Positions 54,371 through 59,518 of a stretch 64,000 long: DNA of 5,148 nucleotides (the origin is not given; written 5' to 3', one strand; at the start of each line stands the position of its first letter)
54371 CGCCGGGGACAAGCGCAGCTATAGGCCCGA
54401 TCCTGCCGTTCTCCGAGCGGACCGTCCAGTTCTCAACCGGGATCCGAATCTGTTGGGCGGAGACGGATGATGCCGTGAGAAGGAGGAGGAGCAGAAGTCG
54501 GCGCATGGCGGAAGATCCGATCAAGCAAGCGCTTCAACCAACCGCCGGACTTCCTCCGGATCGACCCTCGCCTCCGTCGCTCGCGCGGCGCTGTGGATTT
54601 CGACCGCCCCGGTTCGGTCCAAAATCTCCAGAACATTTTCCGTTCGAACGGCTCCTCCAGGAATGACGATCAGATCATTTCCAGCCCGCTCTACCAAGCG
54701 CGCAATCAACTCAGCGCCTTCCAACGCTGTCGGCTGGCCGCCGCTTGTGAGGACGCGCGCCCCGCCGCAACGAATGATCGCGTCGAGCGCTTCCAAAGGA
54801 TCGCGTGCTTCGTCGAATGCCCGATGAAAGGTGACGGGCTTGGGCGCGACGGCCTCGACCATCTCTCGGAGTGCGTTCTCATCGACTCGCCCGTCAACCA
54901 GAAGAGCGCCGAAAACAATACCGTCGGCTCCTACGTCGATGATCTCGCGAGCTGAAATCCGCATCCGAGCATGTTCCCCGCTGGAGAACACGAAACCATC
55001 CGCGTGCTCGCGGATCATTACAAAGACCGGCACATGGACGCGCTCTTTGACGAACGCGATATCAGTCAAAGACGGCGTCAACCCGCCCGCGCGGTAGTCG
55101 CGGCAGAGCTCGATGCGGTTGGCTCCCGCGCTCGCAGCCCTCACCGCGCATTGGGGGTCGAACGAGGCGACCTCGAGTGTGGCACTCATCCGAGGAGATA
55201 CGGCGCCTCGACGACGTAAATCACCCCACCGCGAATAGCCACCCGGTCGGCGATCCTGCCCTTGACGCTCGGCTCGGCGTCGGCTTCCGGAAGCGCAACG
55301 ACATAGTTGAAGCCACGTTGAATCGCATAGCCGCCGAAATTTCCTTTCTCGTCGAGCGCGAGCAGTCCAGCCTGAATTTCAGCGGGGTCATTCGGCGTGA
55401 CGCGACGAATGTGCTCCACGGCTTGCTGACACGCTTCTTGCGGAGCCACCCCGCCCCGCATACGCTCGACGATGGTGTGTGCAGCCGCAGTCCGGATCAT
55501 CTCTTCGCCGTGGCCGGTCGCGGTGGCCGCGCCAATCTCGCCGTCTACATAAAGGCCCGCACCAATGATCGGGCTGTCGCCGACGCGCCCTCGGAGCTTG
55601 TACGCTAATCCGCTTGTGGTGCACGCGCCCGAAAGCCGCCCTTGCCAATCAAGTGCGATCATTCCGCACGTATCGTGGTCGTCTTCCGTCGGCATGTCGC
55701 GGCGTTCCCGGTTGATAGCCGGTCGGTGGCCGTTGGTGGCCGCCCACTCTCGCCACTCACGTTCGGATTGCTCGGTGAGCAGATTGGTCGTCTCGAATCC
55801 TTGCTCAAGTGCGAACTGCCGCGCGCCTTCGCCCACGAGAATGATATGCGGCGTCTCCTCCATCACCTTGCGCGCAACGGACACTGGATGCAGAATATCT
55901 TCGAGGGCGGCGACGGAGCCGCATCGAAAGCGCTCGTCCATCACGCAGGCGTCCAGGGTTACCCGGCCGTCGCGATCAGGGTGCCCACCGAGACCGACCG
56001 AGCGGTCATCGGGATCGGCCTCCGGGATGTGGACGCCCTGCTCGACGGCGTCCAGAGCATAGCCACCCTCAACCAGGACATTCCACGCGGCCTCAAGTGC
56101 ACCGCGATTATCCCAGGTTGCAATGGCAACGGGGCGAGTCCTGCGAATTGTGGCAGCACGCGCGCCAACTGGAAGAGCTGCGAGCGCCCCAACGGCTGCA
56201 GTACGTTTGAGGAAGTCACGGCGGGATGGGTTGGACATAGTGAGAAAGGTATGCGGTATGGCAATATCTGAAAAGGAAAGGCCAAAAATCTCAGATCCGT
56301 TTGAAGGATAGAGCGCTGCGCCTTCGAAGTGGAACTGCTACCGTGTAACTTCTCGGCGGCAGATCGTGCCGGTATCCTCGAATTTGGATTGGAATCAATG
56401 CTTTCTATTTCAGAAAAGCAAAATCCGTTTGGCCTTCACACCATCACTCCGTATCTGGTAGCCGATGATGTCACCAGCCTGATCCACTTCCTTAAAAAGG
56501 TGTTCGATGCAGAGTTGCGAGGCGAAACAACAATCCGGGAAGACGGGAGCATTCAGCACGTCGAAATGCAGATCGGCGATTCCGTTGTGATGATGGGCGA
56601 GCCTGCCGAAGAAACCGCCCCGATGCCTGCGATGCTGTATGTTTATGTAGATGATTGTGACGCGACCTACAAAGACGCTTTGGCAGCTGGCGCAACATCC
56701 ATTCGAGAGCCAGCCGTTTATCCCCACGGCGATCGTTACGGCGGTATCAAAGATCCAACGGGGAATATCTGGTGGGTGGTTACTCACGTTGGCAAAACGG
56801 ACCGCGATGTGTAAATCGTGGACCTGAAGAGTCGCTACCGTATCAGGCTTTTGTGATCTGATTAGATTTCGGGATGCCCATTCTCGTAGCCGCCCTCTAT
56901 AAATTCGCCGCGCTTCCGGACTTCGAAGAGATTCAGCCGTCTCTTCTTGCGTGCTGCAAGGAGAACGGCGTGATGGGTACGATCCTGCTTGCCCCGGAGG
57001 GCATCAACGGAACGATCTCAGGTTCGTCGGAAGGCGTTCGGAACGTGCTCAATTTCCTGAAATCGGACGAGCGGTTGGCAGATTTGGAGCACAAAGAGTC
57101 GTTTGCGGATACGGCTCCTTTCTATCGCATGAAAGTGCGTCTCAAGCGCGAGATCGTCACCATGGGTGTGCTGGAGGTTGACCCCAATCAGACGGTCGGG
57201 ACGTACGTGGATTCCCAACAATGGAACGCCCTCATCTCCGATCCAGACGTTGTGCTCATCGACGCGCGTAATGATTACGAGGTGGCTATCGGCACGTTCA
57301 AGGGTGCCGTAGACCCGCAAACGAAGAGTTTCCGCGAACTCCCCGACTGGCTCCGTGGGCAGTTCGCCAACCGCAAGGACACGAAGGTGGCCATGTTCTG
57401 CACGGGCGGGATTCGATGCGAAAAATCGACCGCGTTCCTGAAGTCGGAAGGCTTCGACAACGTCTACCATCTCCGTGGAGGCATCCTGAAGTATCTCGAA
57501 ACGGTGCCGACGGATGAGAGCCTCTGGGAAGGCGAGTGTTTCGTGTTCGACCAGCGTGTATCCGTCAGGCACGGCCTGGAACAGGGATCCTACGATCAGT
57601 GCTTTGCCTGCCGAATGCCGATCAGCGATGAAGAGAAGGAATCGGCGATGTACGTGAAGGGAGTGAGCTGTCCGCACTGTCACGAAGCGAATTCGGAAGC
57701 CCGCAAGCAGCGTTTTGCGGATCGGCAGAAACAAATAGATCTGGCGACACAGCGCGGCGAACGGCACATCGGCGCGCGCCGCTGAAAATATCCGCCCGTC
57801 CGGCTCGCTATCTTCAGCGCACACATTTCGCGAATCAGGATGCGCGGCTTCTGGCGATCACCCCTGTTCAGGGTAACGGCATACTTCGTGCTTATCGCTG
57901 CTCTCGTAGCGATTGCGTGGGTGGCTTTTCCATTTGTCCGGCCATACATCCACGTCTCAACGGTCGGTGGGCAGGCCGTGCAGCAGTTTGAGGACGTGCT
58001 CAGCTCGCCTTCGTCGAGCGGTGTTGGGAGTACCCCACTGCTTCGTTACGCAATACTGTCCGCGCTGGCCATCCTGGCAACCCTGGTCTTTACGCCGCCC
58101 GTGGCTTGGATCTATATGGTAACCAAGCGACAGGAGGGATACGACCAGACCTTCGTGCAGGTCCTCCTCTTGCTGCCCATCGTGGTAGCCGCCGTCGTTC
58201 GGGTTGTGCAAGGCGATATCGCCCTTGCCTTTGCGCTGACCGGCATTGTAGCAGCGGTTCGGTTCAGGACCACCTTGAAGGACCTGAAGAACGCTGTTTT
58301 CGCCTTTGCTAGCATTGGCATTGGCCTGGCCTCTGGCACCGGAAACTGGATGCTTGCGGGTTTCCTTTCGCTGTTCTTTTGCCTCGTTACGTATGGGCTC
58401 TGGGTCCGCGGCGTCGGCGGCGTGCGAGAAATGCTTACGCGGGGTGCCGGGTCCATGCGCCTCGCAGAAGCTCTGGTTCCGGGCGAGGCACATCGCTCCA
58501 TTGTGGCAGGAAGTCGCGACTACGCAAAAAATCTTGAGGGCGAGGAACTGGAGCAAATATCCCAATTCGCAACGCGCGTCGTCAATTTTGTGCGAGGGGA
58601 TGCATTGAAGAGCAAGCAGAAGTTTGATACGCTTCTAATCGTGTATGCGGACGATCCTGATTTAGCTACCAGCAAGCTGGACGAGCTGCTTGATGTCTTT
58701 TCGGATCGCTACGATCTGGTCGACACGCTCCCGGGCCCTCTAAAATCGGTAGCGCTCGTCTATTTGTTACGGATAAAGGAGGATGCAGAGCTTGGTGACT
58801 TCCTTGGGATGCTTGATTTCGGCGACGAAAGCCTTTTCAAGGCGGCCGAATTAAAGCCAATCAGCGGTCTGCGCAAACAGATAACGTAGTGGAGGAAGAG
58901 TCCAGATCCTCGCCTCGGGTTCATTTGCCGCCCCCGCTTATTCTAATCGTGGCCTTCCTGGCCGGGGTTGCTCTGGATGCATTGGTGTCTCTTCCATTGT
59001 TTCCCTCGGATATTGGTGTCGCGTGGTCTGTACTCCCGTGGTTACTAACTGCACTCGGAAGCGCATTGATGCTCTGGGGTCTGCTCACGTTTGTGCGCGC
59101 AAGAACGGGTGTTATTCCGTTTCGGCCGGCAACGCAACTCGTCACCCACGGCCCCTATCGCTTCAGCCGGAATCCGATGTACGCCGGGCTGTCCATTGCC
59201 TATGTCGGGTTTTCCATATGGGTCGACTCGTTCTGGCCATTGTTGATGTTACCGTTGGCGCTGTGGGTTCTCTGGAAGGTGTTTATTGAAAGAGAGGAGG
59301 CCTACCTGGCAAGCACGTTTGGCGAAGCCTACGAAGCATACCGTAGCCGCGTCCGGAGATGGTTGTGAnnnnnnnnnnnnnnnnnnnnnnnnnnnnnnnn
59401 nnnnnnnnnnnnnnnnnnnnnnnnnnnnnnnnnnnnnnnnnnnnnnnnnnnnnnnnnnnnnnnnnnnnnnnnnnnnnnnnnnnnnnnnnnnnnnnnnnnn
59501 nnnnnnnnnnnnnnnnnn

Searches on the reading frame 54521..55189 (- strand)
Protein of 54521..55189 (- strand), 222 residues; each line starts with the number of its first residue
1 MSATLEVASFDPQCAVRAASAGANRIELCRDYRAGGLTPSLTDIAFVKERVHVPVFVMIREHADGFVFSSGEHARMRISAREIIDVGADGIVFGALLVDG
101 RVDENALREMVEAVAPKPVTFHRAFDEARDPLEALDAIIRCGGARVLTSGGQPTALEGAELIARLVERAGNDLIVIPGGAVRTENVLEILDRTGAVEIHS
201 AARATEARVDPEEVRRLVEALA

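Call 65: search_protein_families(library=pfam, proteins=[window:54521-55189:-], max_evalue=0.00001)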
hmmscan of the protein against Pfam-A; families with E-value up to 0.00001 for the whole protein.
window:54521-55189:- (222 aa): 1 family
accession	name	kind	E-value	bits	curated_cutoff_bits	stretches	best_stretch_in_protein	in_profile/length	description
PF03932.20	CutC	-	1.1e-51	175.6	23.3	1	5-202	3-200/202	CutC family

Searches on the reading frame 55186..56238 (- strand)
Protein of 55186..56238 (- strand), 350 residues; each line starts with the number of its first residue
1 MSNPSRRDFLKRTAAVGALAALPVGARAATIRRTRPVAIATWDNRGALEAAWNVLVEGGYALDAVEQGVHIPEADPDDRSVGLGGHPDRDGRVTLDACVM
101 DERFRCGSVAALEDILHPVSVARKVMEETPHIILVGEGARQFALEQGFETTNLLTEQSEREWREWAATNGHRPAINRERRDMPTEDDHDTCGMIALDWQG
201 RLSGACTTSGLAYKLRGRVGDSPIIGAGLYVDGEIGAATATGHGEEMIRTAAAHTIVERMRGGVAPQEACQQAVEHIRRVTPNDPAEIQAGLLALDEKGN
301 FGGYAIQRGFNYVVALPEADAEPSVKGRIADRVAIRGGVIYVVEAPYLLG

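Call 65: search_protein_families(library=pfam, proteins=[window:55186-56238:-], max_evalue=0.00001)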
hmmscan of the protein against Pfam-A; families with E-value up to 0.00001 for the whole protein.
window:55186-56238:- (350 aa): 1 family
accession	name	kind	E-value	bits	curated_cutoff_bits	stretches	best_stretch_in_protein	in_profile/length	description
PF01112.23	Asparaginase_2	-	5.5e-71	239.7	27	1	46-302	28-285/309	Asparaginase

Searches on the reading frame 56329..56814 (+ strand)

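Call 65: search_protein_families(library=pfam, proteins=[window:56329-56814:+], max_evalue=0.00001)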
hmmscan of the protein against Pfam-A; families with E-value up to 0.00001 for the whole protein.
window:56329-56814:+ (161 aa): 1 family
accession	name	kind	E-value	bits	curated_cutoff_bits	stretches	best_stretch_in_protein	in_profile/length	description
PF00903.31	Glyoxalase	-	1e-11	45.7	20.6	1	40-150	6-121/121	Glyoxalase/Bleomycin resistance protein/Dioxygenase superfamily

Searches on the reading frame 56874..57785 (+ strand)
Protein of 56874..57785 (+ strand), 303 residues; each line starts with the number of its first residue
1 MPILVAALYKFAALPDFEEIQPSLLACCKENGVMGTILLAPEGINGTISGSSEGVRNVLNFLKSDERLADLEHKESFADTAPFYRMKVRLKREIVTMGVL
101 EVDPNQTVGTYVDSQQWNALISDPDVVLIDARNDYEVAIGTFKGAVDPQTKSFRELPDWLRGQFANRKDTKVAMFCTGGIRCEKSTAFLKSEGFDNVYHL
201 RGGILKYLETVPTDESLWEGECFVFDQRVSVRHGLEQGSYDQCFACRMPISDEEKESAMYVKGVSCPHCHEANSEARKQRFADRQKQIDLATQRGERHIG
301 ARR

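Call 65: search_protein_families(library=pfam, proteins=[window:56874-57785:+], max_evalue=0.00001)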
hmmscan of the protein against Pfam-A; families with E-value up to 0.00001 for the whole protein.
window:56874-57785:+ (303 aa): 2 families
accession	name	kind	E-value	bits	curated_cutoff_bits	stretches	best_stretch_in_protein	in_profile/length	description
PF17773.7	UPF0176_N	-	1.6e-29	102.6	26.2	1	4-94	2-92/92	UPF0176 acylphosphatase like domain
PF00581.25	Rhodanese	-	2.7e-12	47.5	22.2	1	118-208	6-100/102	Rhodanese-like domain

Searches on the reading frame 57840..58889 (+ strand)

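Call 66: search_protein_families(library=pfam, proteins=[window:57840-58889:+], max_evalue=0.00001)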
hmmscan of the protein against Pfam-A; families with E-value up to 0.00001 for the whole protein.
window:57840-58889:+ (349 aa): 1 family
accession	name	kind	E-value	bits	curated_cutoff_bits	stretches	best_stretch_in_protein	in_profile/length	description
PF16316.10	DUF4956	-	2.4e-09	37.6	30.6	1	88-185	9-107/169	Domain of unknown function (DUF4956)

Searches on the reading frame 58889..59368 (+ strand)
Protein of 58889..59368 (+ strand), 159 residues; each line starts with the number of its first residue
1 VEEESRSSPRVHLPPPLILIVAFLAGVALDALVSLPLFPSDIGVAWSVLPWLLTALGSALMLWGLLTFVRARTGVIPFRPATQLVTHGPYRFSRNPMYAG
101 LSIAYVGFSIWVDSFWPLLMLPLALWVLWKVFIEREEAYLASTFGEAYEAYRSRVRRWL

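Call 66: search_protein_families(library=pfam, proteins=[window:58889-59368:+], max_evalue=0.00001)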
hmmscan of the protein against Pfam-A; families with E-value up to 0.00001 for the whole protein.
window:58889-59368:+ (159 aa): 2 families
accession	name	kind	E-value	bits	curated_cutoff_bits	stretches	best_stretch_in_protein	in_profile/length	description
PF04191.18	PEMT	-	1.5e-15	58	25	1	49-146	5-104/105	Phospholipid methyltransferase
PF04140.19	ICMT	-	4.2e-09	37.2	24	1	54-141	5-94/95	Isoprenylcysteine carboxyl methyltransferase (ICMT) family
